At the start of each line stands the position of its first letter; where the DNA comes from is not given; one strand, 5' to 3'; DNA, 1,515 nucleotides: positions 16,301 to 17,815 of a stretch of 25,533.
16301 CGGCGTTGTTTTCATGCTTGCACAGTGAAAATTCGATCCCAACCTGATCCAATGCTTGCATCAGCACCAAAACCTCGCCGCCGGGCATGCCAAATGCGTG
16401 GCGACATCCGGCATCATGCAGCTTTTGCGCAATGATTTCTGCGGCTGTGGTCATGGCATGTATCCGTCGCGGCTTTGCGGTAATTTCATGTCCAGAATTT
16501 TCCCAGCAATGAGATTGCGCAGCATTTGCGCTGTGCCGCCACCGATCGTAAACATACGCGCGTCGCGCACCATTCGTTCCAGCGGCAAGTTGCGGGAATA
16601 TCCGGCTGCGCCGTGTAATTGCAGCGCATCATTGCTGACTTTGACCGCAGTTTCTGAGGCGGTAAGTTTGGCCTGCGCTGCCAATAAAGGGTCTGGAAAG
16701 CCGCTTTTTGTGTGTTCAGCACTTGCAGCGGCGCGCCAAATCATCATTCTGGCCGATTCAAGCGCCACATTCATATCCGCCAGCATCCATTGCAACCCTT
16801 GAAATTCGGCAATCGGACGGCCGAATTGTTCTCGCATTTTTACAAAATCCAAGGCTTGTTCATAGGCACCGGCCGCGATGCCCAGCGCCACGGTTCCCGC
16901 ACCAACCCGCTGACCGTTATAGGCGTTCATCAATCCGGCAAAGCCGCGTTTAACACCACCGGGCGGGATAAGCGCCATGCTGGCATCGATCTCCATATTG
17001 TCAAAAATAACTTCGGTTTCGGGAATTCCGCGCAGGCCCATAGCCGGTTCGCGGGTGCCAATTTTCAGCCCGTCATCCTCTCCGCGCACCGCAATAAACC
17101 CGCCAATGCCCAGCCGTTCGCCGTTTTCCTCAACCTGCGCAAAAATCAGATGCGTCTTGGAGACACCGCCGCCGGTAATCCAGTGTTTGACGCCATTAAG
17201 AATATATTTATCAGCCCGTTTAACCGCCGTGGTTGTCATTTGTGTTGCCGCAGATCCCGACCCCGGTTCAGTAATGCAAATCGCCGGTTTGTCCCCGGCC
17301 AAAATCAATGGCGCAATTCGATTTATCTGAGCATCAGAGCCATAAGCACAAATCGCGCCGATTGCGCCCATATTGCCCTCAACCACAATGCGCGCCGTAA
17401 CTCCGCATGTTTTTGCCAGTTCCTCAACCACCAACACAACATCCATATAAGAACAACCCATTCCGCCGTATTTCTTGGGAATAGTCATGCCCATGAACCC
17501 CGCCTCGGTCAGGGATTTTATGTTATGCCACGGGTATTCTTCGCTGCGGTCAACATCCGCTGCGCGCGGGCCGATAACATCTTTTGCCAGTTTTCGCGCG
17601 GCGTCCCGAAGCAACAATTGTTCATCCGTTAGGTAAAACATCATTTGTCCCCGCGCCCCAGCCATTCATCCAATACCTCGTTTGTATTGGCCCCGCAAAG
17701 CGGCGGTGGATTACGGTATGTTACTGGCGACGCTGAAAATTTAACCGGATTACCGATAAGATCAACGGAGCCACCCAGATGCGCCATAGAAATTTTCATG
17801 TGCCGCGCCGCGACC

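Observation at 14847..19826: LysR-controlled organosulfur module: CoA-transferase, desulfinase-type Acd and a ThDP enzyme, translationally coupled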

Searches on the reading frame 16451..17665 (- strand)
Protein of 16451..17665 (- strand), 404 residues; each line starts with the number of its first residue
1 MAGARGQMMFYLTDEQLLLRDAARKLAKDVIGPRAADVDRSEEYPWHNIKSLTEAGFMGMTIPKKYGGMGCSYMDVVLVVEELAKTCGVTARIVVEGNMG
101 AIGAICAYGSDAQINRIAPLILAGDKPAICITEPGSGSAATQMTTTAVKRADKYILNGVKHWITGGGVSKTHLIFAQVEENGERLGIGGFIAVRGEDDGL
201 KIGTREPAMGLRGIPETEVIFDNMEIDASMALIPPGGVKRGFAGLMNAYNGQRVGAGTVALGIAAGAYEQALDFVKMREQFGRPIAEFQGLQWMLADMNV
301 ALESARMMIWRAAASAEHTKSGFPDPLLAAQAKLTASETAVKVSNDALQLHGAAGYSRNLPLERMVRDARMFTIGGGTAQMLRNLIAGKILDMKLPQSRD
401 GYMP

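Call 3: search_protein_families(library=pfam, proteins=[window:16451-17665:-])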
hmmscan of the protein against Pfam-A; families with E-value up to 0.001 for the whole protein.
window:16451-17665:- (404 aa): 5 families
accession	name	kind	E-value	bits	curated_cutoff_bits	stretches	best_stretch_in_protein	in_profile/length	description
PF00441.29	Acyl-CoA_dh_1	-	2.5e-41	141.7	22.4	1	240-390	2-149/150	Acyl-CoA dehydrogenase, C-terminal domain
PF02771.21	Acyl-CoA_dh_N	-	5.8e-28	98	22.9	1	13-125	1-113/113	Acyl-CoA dehydrogenase, N-terminal domain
PF02770.24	Acyl-CoA_dh_M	-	4.8e-20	72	33.3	1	128-224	1-97/97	Acyl-CoA dehydrogenase, middle domain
PF08028.16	Acyl-CoA_dh_2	-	1.3e-19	71.3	22.7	1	255-372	2-126/134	Acyl-CoA dehydrogenase, C-terminal domain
PF03241.18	HpaB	-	0.00094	18.8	25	0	285-352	42-111/202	4-hydroxyphenylacetate 3-hydroxylase C terminal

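Call 4: search_protein_families(library=ncbifam, proteins=[window:16451-17665:-])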
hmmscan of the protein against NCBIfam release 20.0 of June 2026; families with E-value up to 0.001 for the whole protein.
window:16451-17665:- (404 aa): 24 families
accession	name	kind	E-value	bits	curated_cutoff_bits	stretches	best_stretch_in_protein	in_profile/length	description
NF042439.1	SulpropCoADesulf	equivalog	4.2e-195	647.8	600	1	21-399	2-379/379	3-sulfinopropanoyl-CoA desulfinase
NF042972.1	AcrlCoAredClosAcrC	equivalog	1e-95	320.6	640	1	8-391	1-377/378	acryloyl-CoA reductase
NF043006.1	CyhCrbnylCoADH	equivalog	2e-65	221.2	650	1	10-392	2-377/380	cyclohexane-1-carbonyl-CoA dehydrogenase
NF045552.1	GlutCoADH_Des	equivalog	1.3e-62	212.2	470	1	8-390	1-379/387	glutaryl-CoA dehydrogenase Acd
NF008997.0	PRK12341.1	equivalog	1.4e-58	198.8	537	1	8-388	1-374/382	acyl-CoA dehydrogenase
NF045652.1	ProlPCPDhRedW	equivalog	1.3e-52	178.9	650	1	23-388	11-371/376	L-prolyl-[peptidyl-carrier protein] dehydrogenase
NF058590.1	AcCoDHFadEBacil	equivalog_domain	1e-51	176.2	600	1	12-392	21-412/586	acyl-CoA dehydrogenase FadE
NF053553.1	prodigi_MBC_PigA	equivalog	4.7e-51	174.1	500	1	8-390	1-379/381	prodigiosin MBC biosynthesis dehydrogenase PigA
NF002885.1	PRK03354.1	equivalog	1.8e-43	149.1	540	1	8-382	1-365/378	crotonobetainyl-CoA dehydrogenase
TIGR03207.1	cyc_hxne_CoA_dh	equivalog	1.8e-42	145.4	575.35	1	13-388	2-369/372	cyclohexanecarboxyl-CoA dehydrogenase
NF049984.1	Rv1679_FadE16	equivalog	5.7e-36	124.5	600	1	32-385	13-360/371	Rv1679 family acyl-CoA dehydrogenase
TIGR04022.1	sulfur_SfnB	equivalog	6.3e-31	107.6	430.9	1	21-374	12-364/391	SfnB family sulfur acquisition oxidoreductase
NF052270.1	Staph_DH_FadE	equivalog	4.5e-30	104.7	600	1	104-389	116-391/400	acyl-CoA dehydrogenase FadE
TIGR03203.1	pimD_small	equivalog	1.2e-27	97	652.7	1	10-359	2-345/378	pimeloyl-CoA dehydrogenase small subunit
NF007000.1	PRK09463.1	subfamily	8.6e-20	70.6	600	1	43-355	73-397/726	acyl-CoA dehydrogenase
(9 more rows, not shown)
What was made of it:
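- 16451..17644 (-): acd: 3-sulfinopropanoyl-CoA desulfinase (ACAD fold, non-redox). NF042439 at 647.8 bits, above the 600 cut-off (call 4).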

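Call 8: search_solved_structures(query=window:16451-17644:-, show_alignments=2)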
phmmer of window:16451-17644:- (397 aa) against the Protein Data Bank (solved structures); distinct sequences matched with E-value up to 0.001: 119 (the best 60 are shown).
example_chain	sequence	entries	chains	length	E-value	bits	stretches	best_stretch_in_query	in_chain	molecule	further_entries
5af7_A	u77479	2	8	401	2.5e-147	494.2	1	2-396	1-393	ACYL-COA DEHYDROGENASE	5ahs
5ol2_C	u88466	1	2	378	7.2e-73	249.1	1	11-384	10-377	Acyl-CoA dehydrogenase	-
8i4p_A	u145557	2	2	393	1.2e-71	245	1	4-384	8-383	Acyl-CoA dehydrogenase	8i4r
7w0j_A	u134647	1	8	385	2.3e-71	244.2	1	4-384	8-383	Acyl-CoA dehydrogenase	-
3pfd_A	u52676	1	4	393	6.7e-71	242.6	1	2-380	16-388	Acyl-CoA dehydrogenase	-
5lnx_A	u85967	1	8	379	2e-68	234.5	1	4-381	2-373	Acyl-CoA dehydrogenase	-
1ukw_A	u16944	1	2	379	6.4e-66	226.2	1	3-384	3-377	acyl-CoA dehydrogenase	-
6fah_C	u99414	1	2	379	9.2e-65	222.4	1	4-384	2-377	Caffeyl-CoA reductase-Etf complex subunit CarC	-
4l1f_A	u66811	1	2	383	4e-64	220.3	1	2-382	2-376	Acyl-CoA dehydrogenase domain protein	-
1jqi_A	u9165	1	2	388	1.9e-63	218.1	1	7-384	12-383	short chain acyl-CoA dehydrogenase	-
7y0a_A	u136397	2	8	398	1.4e-62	215.2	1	9-384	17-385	Short-chain specific acyl-CoA dehydrogenase, mitochondrial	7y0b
1ws9_A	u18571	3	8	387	1.9e-62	214.8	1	16-385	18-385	acyl-CoA dehydrogenase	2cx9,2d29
8sgs_A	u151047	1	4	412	2e-62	214.7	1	9-384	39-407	Short-chain specific acyl-CoA dehydrogenase, mitochondrial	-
9w60_A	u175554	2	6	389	3.4e-62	214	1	2-384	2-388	Butyryl CoA dehydrogenase apo protein | Butyryl CoA Dehydrogenase with FAD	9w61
2vig_A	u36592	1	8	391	7.7e-62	212.8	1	9-384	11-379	SHORT-CHAIN SPECIFIC ACYL-COA DEHYDROGENASE,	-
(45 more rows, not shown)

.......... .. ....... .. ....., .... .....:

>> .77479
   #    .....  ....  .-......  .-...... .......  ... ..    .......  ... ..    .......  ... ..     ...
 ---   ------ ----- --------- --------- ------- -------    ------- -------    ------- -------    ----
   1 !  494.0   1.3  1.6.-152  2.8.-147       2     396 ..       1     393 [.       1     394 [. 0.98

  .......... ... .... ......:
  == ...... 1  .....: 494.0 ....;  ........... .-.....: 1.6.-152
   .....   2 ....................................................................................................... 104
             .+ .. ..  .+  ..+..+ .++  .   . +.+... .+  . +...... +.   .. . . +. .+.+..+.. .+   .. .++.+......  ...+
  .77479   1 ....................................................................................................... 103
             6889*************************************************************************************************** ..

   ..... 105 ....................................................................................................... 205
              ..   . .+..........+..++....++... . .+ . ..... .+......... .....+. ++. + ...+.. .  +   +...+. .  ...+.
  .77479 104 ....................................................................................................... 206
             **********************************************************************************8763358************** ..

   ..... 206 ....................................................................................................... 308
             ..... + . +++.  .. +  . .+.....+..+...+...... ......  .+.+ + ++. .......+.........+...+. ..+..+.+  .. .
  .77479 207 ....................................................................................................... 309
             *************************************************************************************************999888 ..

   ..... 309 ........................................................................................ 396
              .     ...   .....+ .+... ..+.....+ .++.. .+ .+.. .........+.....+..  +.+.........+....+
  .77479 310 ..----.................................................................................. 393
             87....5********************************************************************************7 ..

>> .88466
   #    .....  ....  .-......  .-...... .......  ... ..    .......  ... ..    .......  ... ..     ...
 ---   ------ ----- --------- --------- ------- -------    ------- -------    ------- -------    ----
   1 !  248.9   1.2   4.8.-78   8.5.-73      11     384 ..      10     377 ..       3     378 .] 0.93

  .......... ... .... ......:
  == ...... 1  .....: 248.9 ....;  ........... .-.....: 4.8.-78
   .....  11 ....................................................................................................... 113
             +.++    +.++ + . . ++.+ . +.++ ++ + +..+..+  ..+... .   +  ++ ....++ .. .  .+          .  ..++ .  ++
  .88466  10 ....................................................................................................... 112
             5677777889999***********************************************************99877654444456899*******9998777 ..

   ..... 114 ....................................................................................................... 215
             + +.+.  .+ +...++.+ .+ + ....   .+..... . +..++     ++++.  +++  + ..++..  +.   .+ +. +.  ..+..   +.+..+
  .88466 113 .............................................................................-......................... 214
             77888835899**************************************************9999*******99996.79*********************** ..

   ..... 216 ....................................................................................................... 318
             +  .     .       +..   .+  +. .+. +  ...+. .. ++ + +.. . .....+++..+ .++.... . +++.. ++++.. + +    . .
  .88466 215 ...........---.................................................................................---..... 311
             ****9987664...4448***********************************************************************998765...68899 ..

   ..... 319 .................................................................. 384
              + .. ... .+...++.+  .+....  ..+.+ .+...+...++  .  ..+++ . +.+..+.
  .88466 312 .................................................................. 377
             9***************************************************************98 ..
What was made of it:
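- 16451..17644 (-): 5AF7/5AHS at 494 bits over the full length (call 8).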

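Call 20: find_related_loci(query=window:16451-17644:-, collection=genome_contigs, flank=10000)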
Query window:16451-17644:- (397 aa) in genome_contigs; peptide patterns used: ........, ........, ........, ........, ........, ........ (x = any residue, [..] = any of these).
599 stretches matched a pattern (row limit reached: there are more); 570 encode a relative of the query (tblastn E <= 1e-3); the best 80 are kept; 80 distinct loci.
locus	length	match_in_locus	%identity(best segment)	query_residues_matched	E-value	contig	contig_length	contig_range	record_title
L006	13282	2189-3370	83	3-396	0e+0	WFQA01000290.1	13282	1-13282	MAG: Rhodobacteraceae bacterium isolate S012_9 k151_65358, whole genome shotgun sequence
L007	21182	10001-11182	82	3-396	0e+0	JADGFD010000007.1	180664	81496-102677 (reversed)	MAG: Rhodobacteraceae bacterium isolate OB9 NODE_7_length_180664_cov_8.350141, whole genome shotgun sequence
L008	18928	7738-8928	81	1-397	0e+0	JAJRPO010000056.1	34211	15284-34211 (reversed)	MAG: Alphaproteobacteria bacterium isolate Dive100_bin1.69 k141_814160, whole genome shotgun sequence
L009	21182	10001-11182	82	2-395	0e+0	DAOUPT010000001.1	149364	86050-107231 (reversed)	MAG TPA_asm: Anderseniella sp. isolate CSMAG_107 CSMAG_107_k141_1847474_length_149364_cov_14.9959, whole genome shotgun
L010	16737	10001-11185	80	1-395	0e+0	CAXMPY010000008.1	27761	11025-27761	MAG: uncultured Rhodobacteraceae bacterium isolate 07C-BC-St03_bin.3.strict genome assembly, contig: NODE_8_length_27761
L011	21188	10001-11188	80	1-396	0e+0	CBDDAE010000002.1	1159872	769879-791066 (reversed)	MAG: Paracoccaceae bacterium isolate 79dfa882-a4f8-4c5e-9df5-aac6ecbacabf genome assembly, contig: contig_2, whole genom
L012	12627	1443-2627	82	1-395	0e+0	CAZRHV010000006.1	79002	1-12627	MAG TPA_asm: uncultured Marinosulfonomonas sp. isolate SRP128015_co1_72 genome assembly, contig: NODE_146_length_79002_c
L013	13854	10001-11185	79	2-396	0e+0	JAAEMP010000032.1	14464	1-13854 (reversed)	MAG: Hyphomicrobiales bacterium isolate Bse_9 BseG_CONTIG105926, whole genome shotgun sequence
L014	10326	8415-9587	80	1-395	0e+0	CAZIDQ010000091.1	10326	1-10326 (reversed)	MAG TPA_asm: uncultured Marinosulfonomonas sp. isolate binchicken_co67_135 genome assembly, contig: NODE_7131_length_103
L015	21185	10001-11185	80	1-395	0e+0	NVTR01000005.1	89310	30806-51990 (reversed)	MAG: Marinosulfonomonas sp. isolate NORP110 Contig_source1383C_716, whole genome shotgun sequence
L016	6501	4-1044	84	49-395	0e+0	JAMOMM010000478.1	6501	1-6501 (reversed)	MAG: Hyphomicrobiales bacterium isolate 4281-140_metabat1_scaf2bin.004 4281-140_scaffold_6268_c1, whole genome shotgun s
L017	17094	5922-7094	73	2-395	0e+0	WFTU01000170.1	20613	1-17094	MAG: Rhodobacteraceae bacterium isolate S139_41 k151_318595, whole genome shotgun sequence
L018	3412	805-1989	72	2-396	0e+0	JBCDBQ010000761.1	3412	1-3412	MAG: Pseudomonadota bacterium isolate P01_F01_bin.87 k141_1940301_length_3412_cov_26.6020, whole genome shotgun sequence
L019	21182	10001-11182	72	2-395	0e+0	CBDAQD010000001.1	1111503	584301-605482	MAG: Hyphomicrobiales bacterium isolate 9748b210-d60d-4ec4-9e47-c99c5e148e46 genome assembly, contig: contig_1, whole ge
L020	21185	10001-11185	71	2-396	0e+0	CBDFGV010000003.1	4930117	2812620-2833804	MAG: Hyphomicrobiaceae bacterium isolate 7032e4e1-398e-4d18-9725-dcc1602ce41d genome assembly, contig: contig_3, whole g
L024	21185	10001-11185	71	2-396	0e+0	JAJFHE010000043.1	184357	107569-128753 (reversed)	MAG: Hyphomicrobiales bacterium isolate OFTM97 OFTM97_42, whole genome shotgun sequence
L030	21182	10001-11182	70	3-397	0e+0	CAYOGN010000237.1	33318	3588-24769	MAG TPA_asm: uncultured Gammaproteobacteria bacterium isolate SRP163645_co1_253 genome assembly, contig: k141_12598437,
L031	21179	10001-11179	71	2-395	0e+0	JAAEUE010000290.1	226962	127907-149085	MAG: Alphaproteobacteria bacterium isolate Vin_25 VinG_CONTIG3030568, whole genome shotgun sequence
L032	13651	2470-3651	70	2-395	0e+0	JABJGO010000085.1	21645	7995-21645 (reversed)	MAG: Rhodospirillales bacterium isolate SI074_bin150 k141_2243297, whole genome shotgun sequence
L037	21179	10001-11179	70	2-395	0e+0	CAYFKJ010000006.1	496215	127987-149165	MAG TPA_asm: uncultured Rhodospirillaceae bacterium isolate ERP019367_co1_18 genome assembly, contig: NODE_21_length_496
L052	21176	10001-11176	68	2-396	0e+0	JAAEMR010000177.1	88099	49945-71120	MAG: Gammaproteobacteria bacterium isolate Bse_11 BseG_CONTIG2321035, whole genome shotgun sequence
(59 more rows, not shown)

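Call 33: search_dna_similar(query=window:16451-17644:-, collection=plasmids, mode=protein, max_rows=30, max_evalue=1e-100)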
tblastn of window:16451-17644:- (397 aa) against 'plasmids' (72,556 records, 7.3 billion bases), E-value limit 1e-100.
Records with a match: 6; places in all: 6; records where one place covers at least 80% of the query: 6.
Best place of each record, by identity: 60-80% 3; <60% 3.
By first word of the organism name: Mesorhizobium 1; Diaphorobacter 1; Cupriavidus 1; Paraburkholderia 1; Ruegeria 1; Sulfitobacter 1.
By predicted mobility (MOB-suite, as given by PLSDB): non-mobilizable 4; conjugative 2.
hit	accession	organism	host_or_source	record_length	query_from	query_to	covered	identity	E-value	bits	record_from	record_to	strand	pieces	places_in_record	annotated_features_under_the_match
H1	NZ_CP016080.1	Mesorhizobium loti NZP2037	Lotus,cell culture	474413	2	395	99%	68.3%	2e-173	543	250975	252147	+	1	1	3-sulfinopropanoyl-CoA desulfinase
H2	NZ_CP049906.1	Diaphorobacter sp. HDW4B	single bacterial strain,Hydrophilus ...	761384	1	395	99%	61.5%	6e-155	490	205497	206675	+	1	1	3-sulfinopropanoyl-CoA desulfinase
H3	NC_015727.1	Cupriavidus necator N-1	soil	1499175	1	397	100%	58.1%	4e-141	451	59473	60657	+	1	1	record has no annotation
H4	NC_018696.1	Paraburkholderia phenoliruptrix BR3459a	Mimosa flocculosa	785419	2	396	99%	58.4%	2e-143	457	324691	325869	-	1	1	acdA: 3-sulfinopropanoyl-CoA desulfinase | CoA transferase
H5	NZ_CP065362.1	Ruegeria sp. SCSIO 43209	Galaxea fascicularis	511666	27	395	93%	61.1%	6e-129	416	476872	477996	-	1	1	3-sulfinopropanoyl-CoA desulfinase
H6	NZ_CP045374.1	Sulfitobacter sp. THAF37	pure culture,Surface of a polyethylene ...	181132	24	394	93%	54.4%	5e-129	416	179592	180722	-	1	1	3-sulfinopropanoyl-CoA desulfinase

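Call 38: get_annotated_region(hit=H4, flank=10000)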
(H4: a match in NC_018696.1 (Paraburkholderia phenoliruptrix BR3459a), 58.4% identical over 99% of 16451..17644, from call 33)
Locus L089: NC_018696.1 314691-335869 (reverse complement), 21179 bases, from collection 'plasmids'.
description: Paraburkholderia phenoliruptrix BR3459a plasmid pSYMBR3459, complete sequence
organism: Paraburkholderia phenoliruptrix BR3459a (NCBI taxid 1229205)
taxonomy: Bacteria; Pseudomonadota; Betaproteobacteria; Burkholderiales; Burkholderiaceae; Paraburkholderia; Paraburkholderia phenoliruptrix; Paraburkholderia phenoliruptrix BR3459a
host: -; source: Mimosa flocculosa; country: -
typing (MOB-suite, as given by PLSDB): conjugative; relaxase MOBP; mating-pair formation MPF_T
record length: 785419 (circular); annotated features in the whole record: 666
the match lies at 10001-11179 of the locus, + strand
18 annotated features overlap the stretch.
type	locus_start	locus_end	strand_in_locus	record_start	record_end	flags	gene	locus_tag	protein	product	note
CDS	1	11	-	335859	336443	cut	-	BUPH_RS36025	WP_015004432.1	hypothetical protein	-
CDS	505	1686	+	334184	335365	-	-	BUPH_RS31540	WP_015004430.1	aminotransferase class V-fold PLP-dependent enzyme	-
CDS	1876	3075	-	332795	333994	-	-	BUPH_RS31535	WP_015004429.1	MFS transporter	GO:0055085 - transmembrane transport [Evidence IEA]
CDS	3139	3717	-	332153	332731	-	-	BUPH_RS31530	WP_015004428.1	cysteine dioxygenase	-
CDS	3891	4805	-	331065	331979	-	-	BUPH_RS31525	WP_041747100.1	LysR family transcriptional regulator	-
CDS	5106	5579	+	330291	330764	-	-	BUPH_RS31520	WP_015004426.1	PaaI family thioesterase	-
CDS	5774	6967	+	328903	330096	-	-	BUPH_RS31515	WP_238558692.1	transporter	-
CDS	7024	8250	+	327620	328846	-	-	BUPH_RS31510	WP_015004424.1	MalY/PatB family protein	GO:0009086 - methionine biosynthetic process [Evidence IEA]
CDS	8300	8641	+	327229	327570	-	-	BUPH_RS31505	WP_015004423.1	carboxymuconolactone decarboxylase family protein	-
CDS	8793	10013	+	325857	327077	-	-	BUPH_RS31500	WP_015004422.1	CoA transferase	-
CDS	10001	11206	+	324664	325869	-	acdA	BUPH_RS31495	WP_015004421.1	3-sulfinopropanoyl-CoA desulfinase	-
CDS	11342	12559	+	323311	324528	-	-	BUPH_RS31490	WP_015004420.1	MFS transporter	GO:0055085 - transmembrane transport [Evidence IEA]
CDS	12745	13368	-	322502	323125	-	-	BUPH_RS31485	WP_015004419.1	TetR/AcrR family transcriptional regulator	-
CDS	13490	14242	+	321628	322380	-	-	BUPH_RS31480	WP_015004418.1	SDR family oxidoreductase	-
CDS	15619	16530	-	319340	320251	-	-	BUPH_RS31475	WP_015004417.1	LysR substrate-binding domain-containing protein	-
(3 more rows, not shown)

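Call 39: get_annotated_region(hit=H2, flank=10000)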
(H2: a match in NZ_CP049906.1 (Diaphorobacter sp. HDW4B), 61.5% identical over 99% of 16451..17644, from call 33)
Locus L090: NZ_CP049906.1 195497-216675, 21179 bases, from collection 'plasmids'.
description: Diaphorobacter sp. HDW4B plasmid unnamed1, complete sequence
organism: Diaphorobacter sp. HDW4B (NCBI taxid 2714925)
taxonomy: Bacteria; Pseudomonadota; Betaproteobacteria; Burkholderiales; Comamonadaceae; Diaphorobacter; Diaphorobacter sp. HDW4B
host: -; source: single bacterial strain,Hydrophilus acuminatus; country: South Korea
typing (MOB-suite, as given by PLSDB): non-mobilizable
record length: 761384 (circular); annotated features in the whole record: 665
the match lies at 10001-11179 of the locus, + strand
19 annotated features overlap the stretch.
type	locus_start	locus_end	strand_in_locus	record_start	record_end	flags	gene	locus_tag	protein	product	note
CDS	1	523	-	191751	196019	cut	-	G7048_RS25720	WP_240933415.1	hypothetical protein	-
CDS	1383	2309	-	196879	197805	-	-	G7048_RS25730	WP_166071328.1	dihydrodipicolinate synthase family protein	GO:0009436 - glyoxylate catabolic process [Evidence IEA]; GO:0071704 - organic substance metabolic process [Evidence ...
CDS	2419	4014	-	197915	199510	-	-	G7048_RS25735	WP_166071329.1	aldehyde dehydrogenase (NADP(+))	-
CDS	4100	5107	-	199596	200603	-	-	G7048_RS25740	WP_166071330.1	tripartite tricarboxylate transporter substrate binding protein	-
CDS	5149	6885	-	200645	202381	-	-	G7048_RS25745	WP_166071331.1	IlvD/Edd family dehydratase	-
CDS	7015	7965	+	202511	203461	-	-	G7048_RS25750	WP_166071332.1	LysR substrate-binding domain-containing protein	-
CDS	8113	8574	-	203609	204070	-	-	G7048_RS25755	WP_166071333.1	hotdog domain-containing protein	-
CDS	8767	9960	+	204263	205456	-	-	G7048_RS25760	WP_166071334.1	CaiB/BaiF CoA-transferase family protein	-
CDS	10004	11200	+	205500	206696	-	-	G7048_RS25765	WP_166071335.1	3-sulfinopropanoyl-CoA desulfinase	-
CDS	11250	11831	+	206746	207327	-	-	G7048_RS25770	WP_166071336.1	cysteine dioxygenase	-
CDS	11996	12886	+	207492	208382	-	-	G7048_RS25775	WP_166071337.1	LysR family transcriptional regulator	-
CDS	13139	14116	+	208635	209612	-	-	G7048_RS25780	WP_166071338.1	tripartite tricarboxylate transporter substrate-binding protein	-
CDS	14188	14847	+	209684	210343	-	-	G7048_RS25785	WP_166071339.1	glutathione binding-like protein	-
CDS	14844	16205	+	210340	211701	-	gorA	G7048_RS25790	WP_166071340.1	glutathione-disulfide reductase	GO:0045454 - cell redox homeostasis [Evidence IEA]; GO:0006749 - glutathione metabolic process [Evidence IEA]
CDS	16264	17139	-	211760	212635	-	-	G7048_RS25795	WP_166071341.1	LysR substrate-binding domain-containing protein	-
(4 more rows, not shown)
